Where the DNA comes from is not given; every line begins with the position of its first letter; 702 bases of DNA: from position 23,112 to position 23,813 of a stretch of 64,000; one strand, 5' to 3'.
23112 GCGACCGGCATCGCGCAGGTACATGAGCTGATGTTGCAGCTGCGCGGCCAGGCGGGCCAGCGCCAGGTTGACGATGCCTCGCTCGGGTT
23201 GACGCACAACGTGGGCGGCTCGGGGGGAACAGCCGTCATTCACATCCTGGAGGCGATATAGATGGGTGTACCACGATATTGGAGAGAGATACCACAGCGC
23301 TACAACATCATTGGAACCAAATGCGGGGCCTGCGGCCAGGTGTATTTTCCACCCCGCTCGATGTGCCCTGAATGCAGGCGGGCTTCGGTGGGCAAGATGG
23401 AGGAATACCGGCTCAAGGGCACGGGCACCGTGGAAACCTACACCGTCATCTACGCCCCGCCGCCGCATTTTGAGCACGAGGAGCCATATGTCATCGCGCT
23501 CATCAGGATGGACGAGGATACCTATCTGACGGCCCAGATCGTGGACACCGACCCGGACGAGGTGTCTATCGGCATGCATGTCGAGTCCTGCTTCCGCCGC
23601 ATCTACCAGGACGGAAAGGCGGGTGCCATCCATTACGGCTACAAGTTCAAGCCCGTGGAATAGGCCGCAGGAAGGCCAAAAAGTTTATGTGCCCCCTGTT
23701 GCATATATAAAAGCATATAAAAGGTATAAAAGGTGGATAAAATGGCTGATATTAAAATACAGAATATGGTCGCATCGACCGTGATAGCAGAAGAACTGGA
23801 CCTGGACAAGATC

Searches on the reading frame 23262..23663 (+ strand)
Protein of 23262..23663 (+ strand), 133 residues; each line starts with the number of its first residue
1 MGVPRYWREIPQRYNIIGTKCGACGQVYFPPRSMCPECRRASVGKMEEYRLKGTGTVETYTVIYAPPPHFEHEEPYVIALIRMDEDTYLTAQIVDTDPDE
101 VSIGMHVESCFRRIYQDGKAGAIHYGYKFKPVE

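Call 93: search_protein_families(library=pfam, proteins=[window:23262-23663:+], max_evalue=0.001)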
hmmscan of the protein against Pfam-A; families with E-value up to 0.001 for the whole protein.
window:23262-23663:+ (133 aa): 2 families
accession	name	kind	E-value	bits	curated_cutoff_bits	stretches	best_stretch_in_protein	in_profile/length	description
PF01796.24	OB_ChsH2_C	-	5.6e-23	81.1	27.1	1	50-112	3-65/65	ChsH2, C-terminal OB-fold domain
PF12172.15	zf-ChsH2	-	3.2e-12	46.4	23.2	1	8-42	1-35/37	ChsH2, rubredoxin-like zinc ribbon domain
